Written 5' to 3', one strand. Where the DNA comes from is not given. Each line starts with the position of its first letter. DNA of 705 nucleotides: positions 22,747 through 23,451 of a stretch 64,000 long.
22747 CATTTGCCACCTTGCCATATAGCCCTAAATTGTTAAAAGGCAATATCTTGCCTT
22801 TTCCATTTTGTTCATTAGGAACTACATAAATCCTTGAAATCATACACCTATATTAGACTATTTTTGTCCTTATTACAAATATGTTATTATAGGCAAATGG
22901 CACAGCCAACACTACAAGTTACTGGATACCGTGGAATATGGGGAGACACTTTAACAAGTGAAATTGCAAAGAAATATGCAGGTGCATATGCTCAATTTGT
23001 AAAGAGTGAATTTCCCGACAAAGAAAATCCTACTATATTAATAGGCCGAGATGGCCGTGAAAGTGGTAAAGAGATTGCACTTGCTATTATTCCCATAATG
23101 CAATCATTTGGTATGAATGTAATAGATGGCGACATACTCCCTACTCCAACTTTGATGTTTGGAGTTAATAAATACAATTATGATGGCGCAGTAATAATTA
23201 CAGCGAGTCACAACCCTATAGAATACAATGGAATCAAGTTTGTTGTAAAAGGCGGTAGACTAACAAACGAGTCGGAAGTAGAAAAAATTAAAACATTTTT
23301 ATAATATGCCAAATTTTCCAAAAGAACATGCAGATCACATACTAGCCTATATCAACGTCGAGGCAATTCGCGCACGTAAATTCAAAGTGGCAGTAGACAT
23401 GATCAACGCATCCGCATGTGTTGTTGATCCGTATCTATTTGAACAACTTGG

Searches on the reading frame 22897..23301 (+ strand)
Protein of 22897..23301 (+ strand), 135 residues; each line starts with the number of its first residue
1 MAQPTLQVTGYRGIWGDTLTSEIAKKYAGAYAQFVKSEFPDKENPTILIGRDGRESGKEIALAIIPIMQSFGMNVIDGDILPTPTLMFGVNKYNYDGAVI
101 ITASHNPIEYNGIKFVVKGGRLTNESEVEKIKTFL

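Call 5: search_protein_families(library=pfam, proteins=[window:22897-23301:+], max_evalue=0.01)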
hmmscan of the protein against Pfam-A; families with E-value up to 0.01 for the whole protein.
window:22897-23301:+ (135 aa): 1 family
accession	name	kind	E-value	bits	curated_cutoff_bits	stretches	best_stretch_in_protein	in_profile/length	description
PF02878.22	PGM_PMM_I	-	3.8e-34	117.8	22.5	1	9-133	7-129/138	Phosphoglucomutase/phosphomannomutase, alpha/beta/alpha domain I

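Call 13: find_homologous_proteins(query=window:22897-23301:+, max_evalue=1e-10)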
Query window:22897-23301:+ (135 aa): 219 proteins with E <= 1e-10 among 237 candidates; the best 120 are listed.
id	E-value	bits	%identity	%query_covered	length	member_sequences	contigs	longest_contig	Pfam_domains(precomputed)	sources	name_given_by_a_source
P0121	1.4e-83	296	100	100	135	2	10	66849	PF02878.23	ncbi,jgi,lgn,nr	ncbi:MAG: phosphomannomutase [Patescibacteria group bacterium]|jgi:phosphomannomutase|nr:phosphomann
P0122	1.1e-76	273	93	100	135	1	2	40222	PF02878.23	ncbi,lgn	-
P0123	1.3e-58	215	75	99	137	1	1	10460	PF02878.23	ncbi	-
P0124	6.1e-55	203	71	100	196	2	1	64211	PF02878.23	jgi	jgi:phosphomannomutase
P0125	2.3e-50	188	67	98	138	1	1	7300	PF02878.23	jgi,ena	-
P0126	3.3e-50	188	67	98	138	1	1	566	PF02878.23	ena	-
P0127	3.7e-50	187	66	98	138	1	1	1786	PF02878.23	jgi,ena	-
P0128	1.4e-49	186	66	98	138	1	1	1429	PF02878.23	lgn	-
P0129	1.9e-49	185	67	98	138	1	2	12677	PF02878.23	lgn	-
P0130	4.6e-49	184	66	98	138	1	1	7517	PF02878.23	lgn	-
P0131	5.4e-49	184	66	99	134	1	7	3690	PF02878.23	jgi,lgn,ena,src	-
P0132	5.9e-49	184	64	98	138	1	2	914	PF02878.23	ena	-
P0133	9.4e-49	183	63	99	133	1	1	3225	PF02878.23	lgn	-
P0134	1.3e-48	182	64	98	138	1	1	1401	PF02878.23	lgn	-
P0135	1.7e-48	182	62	98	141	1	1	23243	PF02878.23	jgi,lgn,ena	-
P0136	2.1e-48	182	67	98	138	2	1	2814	PF02878.23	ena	-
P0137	2.1e-48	182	67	98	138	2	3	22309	PF02878.23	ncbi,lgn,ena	ncbi:MAG: hypothetical protein AAB970_00680 [Patescibacteria group bacterium]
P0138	2.7e-48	181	65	98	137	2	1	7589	PF02878.23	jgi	jgi:phosphomannomutase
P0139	3.0e-48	181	66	98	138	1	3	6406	PF02878.23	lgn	-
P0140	5.4e-48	180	64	99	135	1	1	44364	PF02878.23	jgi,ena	-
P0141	5.8e-48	180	64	99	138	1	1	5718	PF02878.23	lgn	-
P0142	9.4e-48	180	62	100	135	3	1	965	PF02878.23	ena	-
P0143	1.1e-47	179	62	98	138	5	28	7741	PF02878.23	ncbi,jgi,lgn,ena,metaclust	metaclust:\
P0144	1.1e-47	179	64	99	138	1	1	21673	PF02878.23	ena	-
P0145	1.3e-47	179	61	98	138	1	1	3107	PF02878.23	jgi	jgi:phosphomannomutase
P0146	1.9e-47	179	64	98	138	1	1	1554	PF02878.23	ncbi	-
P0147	2.6e-47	178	66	96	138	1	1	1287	PF02878.23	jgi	-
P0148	2.6e-47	178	66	96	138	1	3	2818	PF02878.23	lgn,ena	-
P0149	4.2e-47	178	61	100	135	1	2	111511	PF02878.23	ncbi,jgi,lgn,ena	ncbi:MAG: hypothetical protein WC264_01685 [Candidatus Paceibacterota bacterium]|jgi:phosphomannomut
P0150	5.3e-47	177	62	98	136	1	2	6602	PF02878.23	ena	-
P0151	5.7e-47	177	64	98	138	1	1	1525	PF02878.23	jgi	jgi:phosphomannomutase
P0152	8.9e-47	176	65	96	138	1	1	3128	PF02878.23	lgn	-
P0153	1.2e-46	176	65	96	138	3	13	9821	PF02878.23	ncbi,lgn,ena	-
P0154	1.4e-46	176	65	96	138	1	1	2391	PF02878.23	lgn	-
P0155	2.3e-46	175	64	98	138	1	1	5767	PF02878.23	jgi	jgi:phosphomannomutase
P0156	2.4e-46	175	64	96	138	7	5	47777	PF02878.23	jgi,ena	-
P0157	3.0e-46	175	64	98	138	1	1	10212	PF02878.23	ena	-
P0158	3.2e-46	175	63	98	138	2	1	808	PF02878.23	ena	-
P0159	4.9e-46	174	62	99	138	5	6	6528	PF02878.23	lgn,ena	-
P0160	5.0e-46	174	62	98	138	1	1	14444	PF02878.23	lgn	-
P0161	5.0e-46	174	65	96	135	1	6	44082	PF02878.23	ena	-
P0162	5.1e-46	174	64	96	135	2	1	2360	PF02878.23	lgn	-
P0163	5.3e-46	174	61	98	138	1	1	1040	PF02878.23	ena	-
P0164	5.6e-46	174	62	98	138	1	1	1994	PF02878.23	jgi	-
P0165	5.9e-46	174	62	98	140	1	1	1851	PF02878.23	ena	-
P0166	7.9e-46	173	61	98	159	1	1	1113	PF02878.23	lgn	-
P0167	9.3e-46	173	62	98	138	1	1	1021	PF02878.23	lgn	-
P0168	1.2e-45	173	62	98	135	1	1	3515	PF02878.23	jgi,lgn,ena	-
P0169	1.2e-45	173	65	96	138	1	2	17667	PF02878.23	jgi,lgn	jgi:phosphomannomutase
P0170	1.3e-45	173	59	100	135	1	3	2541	PF02878.23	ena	-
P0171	1.8e-45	172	61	98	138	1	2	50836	PF02878.23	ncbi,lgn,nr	ncbi:MAG: hypothetical protein NT161_01500 [Candidatus Nomurabacteria bacterium]|nr:hypothetical pro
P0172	1.9e-45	172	64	96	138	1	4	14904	PF02878.23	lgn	-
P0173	1.9e-45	172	63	96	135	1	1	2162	PF02878.23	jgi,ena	-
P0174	2.2e-45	172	61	98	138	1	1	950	PF02878.23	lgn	-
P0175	2.6e-45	172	61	98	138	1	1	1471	PF02878.23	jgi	jgi:phosphomannomutase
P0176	2.8e-45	172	64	96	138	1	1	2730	PF02878.23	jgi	jgi:phosphomannomutase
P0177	3.3e-45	171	61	98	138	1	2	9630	PF02878.23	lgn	-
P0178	3.8e-45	171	59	99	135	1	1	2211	PF02878.23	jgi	jgi:phosphomannomutase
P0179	3.9e-45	171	63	98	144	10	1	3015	PF02878.23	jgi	-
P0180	4.0e-45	171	61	98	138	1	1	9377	PF02878.23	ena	-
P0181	4.9e-45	171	61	98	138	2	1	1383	PF02878.23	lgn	-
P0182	5.1e-45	171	64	96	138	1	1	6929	PF02878.23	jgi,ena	-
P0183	5.2e-45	171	61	98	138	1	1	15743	PF02878.23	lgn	-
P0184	5.3e-45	171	61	98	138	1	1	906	PF02878.23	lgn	-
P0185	6.4e-45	170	62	96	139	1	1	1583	PF02878.23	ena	-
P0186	6.5e-45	170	61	98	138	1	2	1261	PF02878.23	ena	-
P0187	6.7e-45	170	61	98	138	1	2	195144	PF02878.23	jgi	jgi:phosphomannomutase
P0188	6.8e-45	170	63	96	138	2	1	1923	PF02878.23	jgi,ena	jgi:phosphomannomutase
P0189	7.4e-45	170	61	98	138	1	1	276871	PF02878.23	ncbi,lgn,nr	ncbi:MAG: hypothetical protein NDI62_01215 [Burkholderiales bacterium]|nr:hypothetical protein [Burk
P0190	7.9e-45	170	62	96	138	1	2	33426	PF02878.23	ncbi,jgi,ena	ncbi:MAG: hypothetical protein WC783_02735 [Candidatus Paceibacterota bacterium]|jgi:phosphomannomut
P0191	8.5e-45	170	61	98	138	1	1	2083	PF02878.23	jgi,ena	jgi:phosphomannomutase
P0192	9.0e-45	170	60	99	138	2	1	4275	PF02878.23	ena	-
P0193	9.2e-45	170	63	96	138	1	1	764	PF02878.23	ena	-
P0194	9.3e-45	170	63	96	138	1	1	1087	PF02878.23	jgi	jgi:phosphomannomutase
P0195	1.2e-44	170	79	76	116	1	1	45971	PF02878.23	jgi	jgi:phosphomannomutase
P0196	1.3e-44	170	61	98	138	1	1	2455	PF02878.23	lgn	-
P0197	1.3e-44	170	59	98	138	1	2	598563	PF02878.23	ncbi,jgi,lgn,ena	ncbi:MAG: hypothetical protein WC447_02050 [Candidatus Paceibacterota bacterium]|jgi:phosphomannomut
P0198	1.3e-44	169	62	99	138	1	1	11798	PF02878.23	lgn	-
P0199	1.6e-44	169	58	98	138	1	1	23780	PF02878.23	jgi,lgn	jgi:phosphomannomutase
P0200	1.7e-44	169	60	98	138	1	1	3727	PF02878.23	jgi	jgi:phosphomannomutase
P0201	1.8e-44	169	64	98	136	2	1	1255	PF02878.23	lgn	-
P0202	1.9e-44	169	61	98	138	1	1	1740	PF02878.23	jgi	jgi:phosphomannomutase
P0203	3.3e-44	168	61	98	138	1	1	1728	PF02878.23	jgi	jgi:phosphomannomutase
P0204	3.4e-44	168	58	98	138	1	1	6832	PF02878.23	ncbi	-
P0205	3.4e-44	168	61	98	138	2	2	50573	PF02878.23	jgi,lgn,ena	-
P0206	4.3e-44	168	62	95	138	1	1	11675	PF02878.23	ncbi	-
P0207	5.2e-44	168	61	98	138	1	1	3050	PF02878.23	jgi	jgi:phosphomannomutase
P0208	5.3e-44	167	61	98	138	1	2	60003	PF02878.23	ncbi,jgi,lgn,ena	ncbi:MAG: hypothetical protein WC839_03200 [Candidatus Paceibacterota bacterium]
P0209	9.2e-44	167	61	96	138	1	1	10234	PF02878.23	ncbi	-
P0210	1.0e-43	167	59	99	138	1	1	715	PF02878.23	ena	-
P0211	1.1e-43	167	60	98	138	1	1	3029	PF02878.23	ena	-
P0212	1.1e-43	166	61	96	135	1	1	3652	PF02878.23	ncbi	-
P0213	1.1e-43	166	60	98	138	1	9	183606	PF02878.23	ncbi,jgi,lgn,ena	-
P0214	1.2e-43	166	58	98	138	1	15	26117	PF02878.23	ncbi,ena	-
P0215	1.2e-43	166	60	99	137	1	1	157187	PF02878.23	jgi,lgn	jgi:phosphomannomutase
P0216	1.2e-43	166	60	98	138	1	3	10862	PF02878.23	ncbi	-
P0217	1.2e-43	166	59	98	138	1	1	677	PF02878.23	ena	-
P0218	1.4e-43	166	58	98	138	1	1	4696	PF02878.23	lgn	-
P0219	1.6e-43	166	62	96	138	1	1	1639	PF02878.23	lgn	-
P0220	1.8e-43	166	60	98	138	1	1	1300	PF02878.23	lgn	-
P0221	2.0e-43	166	60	100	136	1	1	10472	PF02878.23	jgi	-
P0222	2.0e-43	166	57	99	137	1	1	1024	PF02878.23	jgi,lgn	jgi:phosphomannomutase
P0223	2.1e-43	166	59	98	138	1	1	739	PF02878.23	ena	-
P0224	2.1e-43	166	59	98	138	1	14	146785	PF02878.23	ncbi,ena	-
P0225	2.9e-43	165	59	98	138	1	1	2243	PF02878.23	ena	-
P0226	3.0e-43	165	59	99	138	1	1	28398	PF02878.23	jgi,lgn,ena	-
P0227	3.3e-43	165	60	98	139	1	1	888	PF02878.23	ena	-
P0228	3.4e-43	165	59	99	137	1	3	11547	PF02878.23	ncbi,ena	-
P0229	4.8e-43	164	55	100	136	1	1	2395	PF02878.23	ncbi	-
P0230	4.9e-43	164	58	99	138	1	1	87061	PF02878.23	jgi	jgi:phosphomannomutase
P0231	5.0e-43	164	61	96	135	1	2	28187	PF02878.23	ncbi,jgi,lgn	jgi:phosphomannomutase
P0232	6.1e-43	164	56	99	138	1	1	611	PF02878.23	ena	-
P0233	6.5e-43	164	60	98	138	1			PF02878.23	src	-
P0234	7.5e-43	164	57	99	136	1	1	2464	PF02878.23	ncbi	-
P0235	8.9e-43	164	59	98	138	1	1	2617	PF02878.23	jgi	jgi:phosphomannomutase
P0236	8.9e-43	164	58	98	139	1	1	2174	PF02878.23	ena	-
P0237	1.1e-42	163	59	97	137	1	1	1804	PF02878.23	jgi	jgi:phosphomannomutase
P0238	1.2e-42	163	57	99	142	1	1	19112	PF02878.23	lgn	-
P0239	1.4e-42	163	61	93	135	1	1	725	PF02878.23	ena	-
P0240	1.4e-42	163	59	96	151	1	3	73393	PF02878.23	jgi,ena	-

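Call 14: find_encoding_contigs(protein=P0122, flank=3000, max_places=2)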
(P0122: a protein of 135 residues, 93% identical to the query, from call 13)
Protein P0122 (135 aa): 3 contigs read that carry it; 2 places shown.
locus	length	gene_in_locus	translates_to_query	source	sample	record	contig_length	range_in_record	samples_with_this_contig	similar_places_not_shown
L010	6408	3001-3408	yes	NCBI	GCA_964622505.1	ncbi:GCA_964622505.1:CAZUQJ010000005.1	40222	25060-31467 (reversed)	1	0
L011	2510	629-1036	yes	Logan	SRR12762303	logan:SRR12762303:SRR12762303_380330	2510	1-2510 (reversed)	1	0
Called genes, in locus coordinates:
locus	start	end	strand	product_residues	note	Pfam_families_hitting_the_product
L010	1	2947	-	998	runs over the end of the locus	PF18072:FGAR-AT_linker, PF00586:AIRS, PF02769:AIRS_C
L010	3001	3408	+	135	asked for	PF02878:PGM_PMM_I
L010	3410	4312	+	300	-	PF02879:PGM_PMM_II, PF02880:PGM_PMM_III, PF00408:PGM_PMM_IV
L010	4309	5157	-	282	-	PF01509:TruB_N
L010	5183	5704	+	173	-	PF05198:IF3_N, PF00707:IF3_C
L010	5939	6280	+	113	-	PF00453:Ribosomal_L20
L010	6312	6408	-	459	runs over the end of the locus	PF23023:Anti-Pycsar_Apyc1, PF00753:Lactamase_B, PF16661:Lactamase_B_6, PF12706:Lactamase_B_2, PF10996:Beta-Casp, PF07521:RMMBL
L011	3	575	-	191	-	?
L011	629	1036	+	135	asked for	PF02878:PGM_PMM_I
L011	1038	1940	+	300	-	PF02879:PGM_PMM_II, PF02880:PGM_PMM_III, PF00408:PGM_PMM_IV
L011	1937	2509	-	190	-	?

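Call 15: find_encoding_contigs(protein=P0123, flank=3000, max_places=2)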
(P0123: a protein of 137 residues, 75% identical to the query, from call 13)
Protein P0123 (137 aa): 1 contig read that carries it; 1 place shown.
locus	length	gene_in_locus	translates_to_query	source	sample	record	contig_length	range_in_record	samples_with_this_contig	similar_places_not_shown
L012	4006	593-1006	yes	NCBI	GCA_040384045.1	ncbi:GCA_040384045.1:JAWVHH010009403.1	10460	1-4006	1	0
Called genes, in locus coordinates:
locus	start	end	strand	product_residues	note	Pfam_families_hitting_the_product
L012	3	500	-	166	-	?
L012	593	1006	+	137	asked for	PF02878:PGM_PMM_I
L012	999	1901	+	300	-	PF02879:PGM_PMM_II, PF02880:PGM_PMM_III, PF00408:PGM_PMM_IV (weak)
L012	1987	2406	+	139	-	-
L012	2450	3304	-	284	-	PF01509:TruB_N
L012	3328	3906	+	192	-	PF05198:IF3_N, PF00707:IF3_C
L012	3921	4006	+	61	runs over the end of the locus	PF01632:Ribosomal_L35p (weak)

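Call 16: find_encoding_contigs(protein=P0137, flank=3000, max_places=2)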
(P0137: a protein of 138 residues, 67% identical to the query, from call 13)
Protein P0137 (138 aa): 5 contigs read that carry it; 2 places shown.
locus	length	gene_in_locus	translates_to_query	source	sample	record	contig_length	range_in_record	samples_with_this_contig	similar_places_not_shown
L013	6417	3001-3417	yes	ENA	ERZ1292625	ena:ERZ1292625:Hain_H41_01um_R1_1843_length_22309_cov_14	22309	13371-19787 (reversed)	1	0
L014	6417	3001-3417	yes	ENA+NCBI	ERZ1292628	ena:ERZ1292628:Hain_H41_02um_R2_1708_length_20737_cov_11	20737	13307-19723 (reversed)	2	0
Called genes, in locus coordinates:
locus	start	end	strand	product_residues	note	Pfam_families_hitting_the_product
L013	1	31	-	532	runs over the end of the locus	PF05970:PIF1, PF13245:AAA_19, PF13401:AAA_22, PF13604:AAA_30, PF21530:Pif1_2B_dom (weak)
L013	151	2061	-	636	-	PF00004:AAA, PF17862:AAA_lid_3, PF01434:Peptidase_M41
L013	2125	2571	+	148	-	PF01668:SmpB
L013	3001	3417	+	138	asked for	PF02878:PGM_PMM_I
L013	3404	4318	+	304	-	PF02879:PGM_PMM_II, PF02880:PGM_PMM_III, PF00408:PGM_PMM_IV (weak)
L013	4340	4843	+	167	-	PF05198:IF3_N, PF00707:IF3_C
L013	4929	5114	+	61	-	PF01632:Ribosomal_L35p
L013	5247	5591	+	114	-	PF00453:Ribosomal_L20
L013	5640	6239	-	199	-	PF18306:LDcluster4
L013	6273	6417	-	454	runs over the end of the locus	PF23023:Anti-Pycsar_Apyc1, PF00753:Lactamase_B, PF12706:Lactamase_B_2, PF16661:Lactamase_B_6, PF10996:Beta-Casp, PF07521:RMMBL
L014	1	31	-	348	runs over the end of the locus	PF05970:PIF1, PF13245:AAA_19, PF13401:AAA_22, PF13604:AAA_30, PF03266:NTPase_1 (faint), PF21530:Pif1_2B_dom (weak)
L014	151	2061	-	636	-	PF00004:AAA, PF17862:AAA_lid_3, PF01434:Peptidase_M41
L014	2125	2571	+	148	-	PF01668:SmpB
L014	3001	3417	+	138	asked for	PF02878:PGM_PMM_I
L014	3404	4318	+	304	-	PF02879:PGM_PMM_II, PF02880:PGM_PMM_III, PF00408:PGM_PMM_IV (weak)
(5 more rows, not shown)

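Call 17: find_encoding_contigs(protein=P0197, flank=3000, max_places=2)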
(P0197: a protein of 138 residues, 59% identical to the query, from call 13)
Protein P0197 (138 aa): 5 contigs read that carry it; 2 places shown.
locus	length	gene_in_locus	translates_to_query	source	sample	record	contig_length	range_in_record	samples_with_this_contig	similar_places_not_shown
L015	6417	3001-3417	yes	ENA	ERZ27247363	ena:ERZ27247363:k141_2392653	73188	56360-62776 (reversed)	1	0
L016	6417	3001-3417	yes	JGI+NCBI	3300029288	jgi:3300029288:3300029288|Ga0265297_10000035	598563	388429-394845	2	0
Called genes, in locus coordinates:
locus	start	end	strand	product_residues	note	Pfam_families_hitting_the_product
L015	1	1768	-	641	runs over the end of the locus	PF00004:AAA, PF20720:nSTAND3 (faint), PF17862:AAA_lid_3, PF01434:Peptidase_M41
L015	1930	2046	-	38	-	-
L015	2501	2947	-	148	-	PF01668:SmpB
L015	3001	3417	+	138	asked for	PF02878:PGM_PMM_I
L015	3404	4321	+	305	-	PF02879:PGM_PMM_II, PF02880:PGM_PMM_III, PF00408:PGM_PMM_IV (weak)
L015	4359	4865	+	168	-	PF05198:IF3_N, PF00707:IF3_C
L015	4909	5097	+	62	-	PF01632:Ribosomal_L35p (weak)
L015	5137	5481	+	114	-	PF00453:Ribosomal_L20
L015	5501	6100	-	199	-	PF18306:LDcluster4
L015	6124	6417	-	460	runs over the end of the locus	PF23023:Anti-Pycsar_Apyc1, PF00753:Lactamase_B, PF16661:Lactamase_B_6, PF12706:Lactamase_B_2, PF10996:Beta-Casp, PF07521:RMMBL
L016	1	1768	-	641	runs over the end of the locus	PF00004:AAA, PF20720:nSTAND3 (faint), PF17862:AAA_lid_3, PF01434:Peptidase_M41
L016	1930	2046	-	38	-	-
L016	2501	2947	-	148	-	PF01668:SmpB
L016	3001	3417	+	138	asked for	PF02878:PGM_PMM_I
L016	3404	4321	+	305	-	PF02879:PGM_PMM_II, PF02880:PGM_PMM_III, PF00408:PGM_PMM_IV (weak)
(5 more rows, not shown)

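Call 60: list_cluster_members(proteins=[window:22897-23301:+, window:23306-24205:+])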
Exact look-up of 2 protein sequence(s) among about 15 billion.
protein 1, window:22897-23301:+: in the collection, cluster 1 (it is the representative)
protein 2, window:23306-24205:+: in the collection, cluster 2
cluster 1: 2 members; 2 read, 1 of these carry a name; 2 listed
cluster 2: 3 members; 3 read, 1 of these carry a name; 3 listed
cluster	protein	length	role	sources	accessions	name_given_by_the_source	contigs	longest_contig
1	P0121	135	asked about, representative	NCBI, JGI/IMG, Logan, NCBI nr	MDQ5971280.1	MAG: phosphomannomutase [Patescibacteria group bacterium] | phosphomannomutase | phosphomannomutase [Patescibacteria group bacterium]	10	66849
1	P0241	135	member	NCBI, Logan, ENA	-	-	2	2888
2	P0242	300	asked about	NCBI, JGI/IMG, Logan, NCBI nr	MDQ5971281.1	MAG: Phosphoglucosamine mutase [Patescibacteria group bacterium] | phosphomannomutase | Phosphoglucosamine mutase [Patescibacteria group bacterium]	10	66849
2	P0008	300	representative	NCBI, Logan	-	-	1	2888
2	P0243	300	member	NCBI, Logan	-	-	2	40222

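Call 66: search_protein_representatives(protein=window:22897-23301:+)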
Query: 135 residues. Proteins with E-value up to 0.001 (for the whole library): 11023; up to 1e-10: 1425; up to 1e-30: 4. The best 150 are listed.
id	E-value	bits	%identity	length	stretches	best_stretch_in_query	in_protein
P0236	2.8e-43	163.5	58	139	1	3-134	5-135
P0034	2.4e-39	150.8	55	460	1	5-134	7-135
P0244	1.4e-38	148.3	56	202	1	5-133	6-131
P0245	3.0e-31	124.6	49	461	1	5-134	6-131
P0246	3.4e-29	117.9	48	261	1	1-131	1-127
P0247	3.6e-27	111.4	46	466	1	3-130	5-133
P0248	5.2e-26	107.6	41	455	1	4-135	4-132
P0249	1.6e-25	106.0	44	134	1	5-133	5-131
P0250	1.4e-24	103.0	44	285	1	3-132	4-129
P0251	1.8e-24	102.6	59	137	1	48-132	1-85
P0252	5.0e-24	101.2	53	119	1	3-98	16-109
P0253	1.9e-23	99.3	44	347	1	3-131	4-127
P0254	5.7e-23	97.8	44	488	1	8-132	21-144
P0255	2.4e-22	95.8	41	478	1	6-134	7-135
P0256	4.4e-22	94.9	41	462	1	6-134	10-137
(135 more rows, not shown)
